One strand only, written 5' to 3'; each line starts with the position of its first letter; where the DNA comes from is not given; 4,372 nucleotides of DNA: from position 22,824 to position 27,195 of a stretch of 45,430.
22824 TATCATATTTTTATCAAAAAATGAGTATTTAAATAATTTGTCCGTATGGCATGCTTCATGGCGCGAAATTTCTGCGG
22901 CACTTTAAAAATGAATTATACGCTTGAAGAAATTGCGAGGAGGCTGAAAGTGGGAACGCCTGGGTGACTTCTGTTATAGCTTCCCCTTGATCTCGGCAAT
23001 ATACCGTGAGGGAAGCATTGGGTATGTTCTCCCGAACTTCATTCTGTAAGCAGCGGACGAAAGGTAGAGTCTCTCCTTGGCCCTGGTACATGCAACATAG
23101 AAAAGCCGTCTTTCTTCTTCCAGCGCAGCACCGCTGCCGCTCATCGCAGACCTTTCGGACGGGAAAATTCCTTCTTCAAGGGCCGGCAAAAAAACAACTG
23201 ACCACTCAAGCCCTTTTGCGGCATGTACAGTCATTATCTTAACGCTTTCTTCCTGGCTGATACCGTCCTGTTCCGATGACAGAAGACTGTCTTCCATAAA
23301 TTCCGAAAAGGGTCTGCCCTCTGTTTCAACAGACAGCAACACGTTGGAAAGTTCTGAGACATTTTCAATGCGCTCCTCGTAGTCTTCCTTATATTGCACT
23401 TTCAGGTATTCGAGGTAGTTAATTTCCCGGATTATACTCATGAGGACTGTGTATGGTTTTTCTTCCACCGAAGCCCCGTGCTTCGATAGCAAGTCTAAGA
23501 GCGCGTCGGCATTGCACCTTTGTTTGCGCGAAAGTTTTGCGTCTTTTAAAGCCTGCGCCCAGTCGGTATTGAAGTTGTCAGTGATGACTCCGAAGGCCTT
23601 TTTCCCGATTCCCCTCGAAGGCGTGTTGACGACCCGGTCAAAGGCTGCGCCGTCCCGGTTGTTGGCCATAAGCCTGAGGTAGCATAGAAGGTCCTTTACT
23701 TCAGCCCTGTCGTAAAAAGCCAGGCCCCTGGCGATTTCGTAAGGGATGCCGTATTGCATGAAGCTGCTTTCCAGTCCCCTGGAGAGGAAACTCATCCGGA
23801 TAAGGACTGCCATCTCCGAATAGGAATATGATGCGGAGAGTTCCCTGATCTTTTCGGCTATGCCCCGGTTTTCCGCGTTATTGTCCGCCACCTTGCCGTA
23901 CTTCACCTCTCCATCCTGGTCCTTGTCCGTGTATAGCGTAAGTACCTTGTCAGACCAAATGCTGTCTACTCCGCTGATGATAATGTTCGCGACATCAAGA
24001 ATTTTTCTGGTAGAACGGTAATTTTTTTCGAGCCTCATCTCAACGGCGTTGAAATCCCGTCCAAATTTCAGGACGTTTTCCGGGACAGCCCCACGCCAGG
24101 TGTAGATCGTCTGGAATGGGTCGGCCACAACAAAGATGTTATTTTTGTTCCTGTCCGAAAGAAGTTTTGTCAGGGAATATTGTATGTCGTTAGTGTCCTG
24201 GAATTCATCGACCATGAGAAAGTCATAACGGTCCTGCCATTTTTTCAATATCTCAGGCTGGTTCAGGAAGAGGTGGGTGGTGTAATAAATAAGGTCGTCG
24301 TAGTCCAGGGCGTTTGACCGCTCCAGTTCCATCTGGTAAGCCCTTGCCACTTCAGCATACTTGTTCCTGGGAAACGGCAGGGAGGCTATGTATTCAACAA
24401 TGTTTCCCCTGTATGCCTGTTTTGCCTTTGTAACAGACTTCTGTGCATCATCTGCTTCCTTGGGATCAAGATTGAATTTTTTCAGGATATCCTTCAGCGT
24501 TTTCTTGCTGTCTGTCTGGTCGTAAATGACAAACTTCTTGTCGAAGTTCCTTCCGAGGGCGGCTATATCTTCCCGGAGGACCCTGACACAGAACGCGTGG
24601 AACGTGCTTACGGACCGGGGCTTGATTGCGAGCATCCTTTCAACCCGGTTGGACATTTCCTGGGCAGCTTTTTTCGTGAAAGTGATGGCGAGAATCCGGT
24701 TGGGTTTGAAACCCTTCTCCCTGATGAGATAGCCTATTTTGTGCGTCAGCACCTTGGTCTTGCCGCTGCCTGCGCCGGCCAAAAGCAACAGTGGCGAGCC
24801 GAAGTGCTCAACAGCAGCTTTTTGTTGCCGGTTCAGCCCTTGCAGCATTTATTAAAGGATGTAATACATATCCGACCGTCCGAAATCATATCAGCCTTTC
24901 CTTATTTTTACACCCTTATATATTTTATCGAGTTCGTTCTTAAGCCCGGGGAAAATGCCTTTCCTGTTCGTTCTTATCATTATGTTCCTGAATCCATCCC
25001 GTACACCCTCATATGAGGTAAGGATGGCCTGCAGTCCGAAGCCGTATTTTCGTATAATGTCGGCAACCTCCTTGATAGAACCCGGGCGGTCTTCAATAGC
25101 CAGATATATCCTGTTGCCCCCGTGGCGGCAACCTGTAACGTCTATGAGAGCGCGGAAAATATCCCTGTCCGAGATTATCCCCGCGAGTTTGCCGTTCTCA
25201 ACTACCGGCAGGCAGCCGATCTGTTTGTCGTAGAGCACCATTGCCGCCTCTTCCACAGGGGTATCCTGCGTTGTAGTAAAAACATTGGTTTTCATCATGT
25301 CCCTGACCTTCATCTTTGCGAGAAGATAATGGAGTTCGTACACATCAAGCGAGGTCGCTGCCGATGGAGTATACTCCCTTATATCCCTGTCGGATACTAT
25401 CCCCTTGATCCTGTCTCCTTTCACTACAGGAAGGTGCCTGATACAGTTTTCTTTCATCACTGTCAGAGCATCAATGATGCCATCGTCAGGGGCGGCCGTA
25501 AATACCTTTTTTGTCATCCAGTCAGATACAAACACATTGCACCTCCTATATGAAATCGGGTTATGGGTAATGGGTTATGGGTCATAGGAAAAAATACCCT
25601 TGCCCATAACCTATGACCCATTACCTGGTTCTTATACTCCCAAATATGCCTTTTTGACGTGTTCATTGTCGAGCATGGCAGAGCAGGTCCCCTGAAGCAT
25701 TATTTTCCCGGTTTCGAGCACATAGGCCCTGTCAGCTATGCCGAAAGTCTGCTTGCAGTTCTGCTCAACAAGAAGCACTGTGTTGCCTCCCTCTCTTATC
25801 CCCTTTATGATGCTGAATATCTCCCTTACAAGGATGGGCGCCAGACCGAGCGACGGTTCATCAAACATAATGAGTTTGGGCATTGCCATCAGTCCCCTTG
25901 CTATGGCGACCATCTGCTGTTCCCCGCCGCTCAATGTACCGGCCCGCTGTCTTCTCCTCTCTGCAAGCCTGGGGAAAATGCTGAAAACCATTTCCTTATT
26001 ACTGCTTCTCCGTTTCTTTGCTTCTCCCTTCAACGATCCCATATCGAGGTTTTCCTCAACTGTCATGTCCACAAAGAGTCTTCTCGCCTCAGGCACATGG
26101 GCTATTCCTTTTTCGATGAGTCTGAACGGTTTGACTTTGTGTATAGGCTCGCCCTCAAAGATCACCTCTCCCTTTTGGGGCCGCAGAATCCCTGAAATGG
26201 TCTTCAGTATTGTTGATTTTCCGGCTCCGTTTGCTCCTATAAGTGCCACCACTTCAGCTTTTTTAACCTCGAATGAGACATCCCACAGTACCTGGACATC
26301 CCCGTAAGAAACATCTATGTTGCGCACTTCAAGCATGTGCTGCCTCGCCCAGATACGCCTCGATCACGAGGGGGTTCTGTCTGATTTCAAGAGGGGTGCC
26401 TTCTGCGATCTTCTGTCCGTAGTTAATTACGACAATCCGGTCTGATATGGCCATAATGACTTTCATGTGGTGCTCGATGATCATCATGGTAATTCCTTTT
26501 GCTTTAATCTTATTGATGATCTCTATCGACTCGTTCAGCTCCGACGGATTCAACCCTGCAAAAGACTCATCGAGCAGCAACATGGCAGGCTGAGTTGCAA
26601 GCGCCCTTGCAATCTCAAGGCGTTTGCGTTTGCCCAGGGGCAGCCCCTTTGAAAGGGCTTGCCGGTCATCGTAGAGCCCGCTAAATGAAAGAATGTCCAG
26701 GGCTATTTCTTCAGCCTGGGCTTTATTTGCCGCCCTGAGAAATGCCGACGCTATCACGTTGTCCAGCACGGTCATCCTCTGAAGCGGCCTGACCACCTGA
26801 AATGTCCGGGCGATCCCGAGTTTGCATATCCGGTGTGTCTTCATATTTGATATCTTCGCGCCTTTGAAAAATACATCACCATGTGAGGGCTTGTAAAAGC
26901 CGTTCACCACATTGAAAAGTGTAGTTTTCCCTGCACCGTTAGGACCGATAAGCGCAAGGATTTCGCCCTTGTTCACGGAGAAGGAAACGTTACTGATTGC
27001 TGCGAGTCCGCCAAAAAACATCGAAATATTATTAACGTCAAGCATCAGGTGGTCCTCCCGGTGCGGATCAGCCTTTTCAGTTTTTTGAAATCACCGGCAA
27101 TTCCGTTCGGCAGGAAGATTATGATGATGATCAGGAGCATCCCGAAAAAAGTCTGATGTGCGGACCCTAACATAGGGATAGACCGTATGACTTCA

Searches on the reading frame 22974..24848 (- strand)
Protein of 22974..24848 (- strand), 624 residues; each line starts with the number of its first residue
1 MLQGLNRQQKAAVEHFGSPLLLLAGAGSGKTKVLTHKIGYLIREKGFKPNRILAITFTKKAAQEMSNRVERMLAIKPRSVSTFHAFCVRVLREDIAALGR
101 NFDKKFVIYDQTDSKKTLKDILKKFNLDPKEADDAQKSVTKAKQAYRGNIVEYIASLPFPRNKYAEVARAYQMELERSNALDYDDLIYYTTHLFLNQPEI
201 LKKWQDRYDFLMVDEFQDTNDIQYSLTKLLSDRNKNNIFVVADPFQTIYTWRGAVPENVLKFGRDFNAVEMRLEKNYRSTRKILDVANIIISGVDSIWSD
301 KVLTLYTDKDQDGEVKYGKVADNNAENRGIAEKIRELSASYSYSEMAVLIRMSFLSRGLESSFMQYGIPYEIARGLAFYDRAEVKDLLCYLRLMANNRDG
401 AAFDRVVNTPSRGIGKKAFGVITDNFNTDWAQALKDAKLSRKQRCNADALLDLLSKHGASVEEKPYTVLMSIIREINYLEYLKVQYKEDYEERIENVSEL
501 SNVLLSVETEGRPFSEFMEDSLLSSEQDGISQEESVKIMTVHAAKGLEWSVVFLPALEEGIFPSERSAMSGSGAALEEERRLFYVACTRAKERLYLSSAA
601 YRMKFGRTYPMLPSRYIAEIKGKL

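Call 8: search_protein_families(library=pfam, proteins=[window:22974-24848:-])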
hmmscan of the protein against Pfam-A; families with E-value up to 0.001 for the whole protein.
window:22974-24848:- (624 aa): 7 families
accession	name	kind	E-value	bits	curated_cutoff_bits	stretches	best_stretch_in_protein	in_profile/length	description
PF00580.27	UvrD-helicase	-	1.5e-80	271.2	23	1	5-266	1-270/271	UvrD/REP helicase N-terminal domain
PF13361.12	UvrD_C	-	3.4e-67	227.8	25.6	1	272-599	2-348/350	UvrD-like helicase C-terminal domain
PF13245.12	AAA_19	-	6.8e-21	75.3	25.1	1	9-250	1-132/134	AAA domain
PF13538.12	UvrD_C_2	-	9.3e-11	41.9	27.4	1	576-596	31-51/52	UvrD-like helicase C-terminal domain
PF01443.25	Viral_helicase1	-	2.1e-07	31.4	21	0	513-596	156-226/228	Viral superfamily 1 RNA helicase core domain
PF13086.12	AAA_11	-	1.6e-05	25.3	27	1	5-144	2-145/257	AAA domain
PF13604.12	AAA_30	-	1.8e-05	25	27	1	5-69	2-66/191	AAA domain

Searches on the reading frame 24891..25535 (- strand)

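Call 8: search_protein_families(library=pfam, proteins=[window:24891-25535:-])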
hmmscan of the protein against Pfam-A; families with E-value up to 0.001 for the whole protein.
window:24891-25535:- (214 aa): 1 family
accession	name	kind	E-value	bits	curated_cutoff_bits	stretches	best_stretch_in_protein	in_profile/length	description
PF00571.33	CBS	-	1.6e-33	115.2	24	2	77-131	1-56/57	CBS domain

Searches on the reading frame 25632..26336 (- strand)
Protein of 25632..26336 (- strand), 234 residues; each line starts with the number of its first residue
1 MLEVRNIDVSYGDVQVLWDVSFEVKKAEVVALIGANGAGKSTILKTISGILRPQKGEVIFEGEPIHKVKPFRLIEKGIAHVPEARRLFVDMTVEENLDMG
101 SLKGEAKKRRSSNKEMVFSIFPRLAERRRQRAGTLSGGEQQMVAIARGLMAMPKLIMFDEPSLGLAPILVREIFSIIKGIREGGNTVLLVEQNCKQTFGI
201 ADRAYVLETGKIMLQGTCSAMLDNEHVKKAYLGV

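Call 8: search_protein_families(library=pfam, proteins=[window:25632-26336:-])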
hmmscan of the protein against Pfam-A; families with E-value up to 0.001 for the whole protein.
window:25632-26336:- (234 aa): 4 families
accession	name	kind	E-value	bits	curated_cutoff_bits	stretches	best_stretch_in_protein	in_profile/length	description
PF00005.33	ABC_tran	-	2.8e-32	112.6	25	1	19-162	3-136/137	ABC transporter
PF13304.12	AAA_21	-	5.1e-09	37.1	27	1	30-53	2-25/304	AAA domain, putative AbiEii toxin, Type IV TA system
PF13555.12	AAA_29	-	1e-05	25.6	27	1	21-57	16-51/61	P-loop containing region of AAA domain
PF02463.25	SMC_N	-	0.0004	20.3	40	0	27-54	24-51/220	RecF/RecN/SMC N terminal domain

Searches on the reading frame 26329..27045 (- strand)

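Call 8: search_protein_families(library=pfam, proteins=[window:26329-27045:-])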
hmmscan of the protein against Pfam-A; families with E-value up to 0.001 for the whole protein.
window:26329-27045:- (238 aa): 2 families
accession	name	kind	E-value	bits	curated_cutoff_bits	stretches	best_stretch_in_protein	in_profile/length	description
PF00005.33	ABC_tran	-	2e-29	103.3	25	1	18-162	2-136/137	ABC transporter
PF12399.14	BCA_ABC_TP_C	-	5e-13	48.8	25.5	1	211-237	1-27/27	Branched-chain amino acid ATP-binding cassette transporter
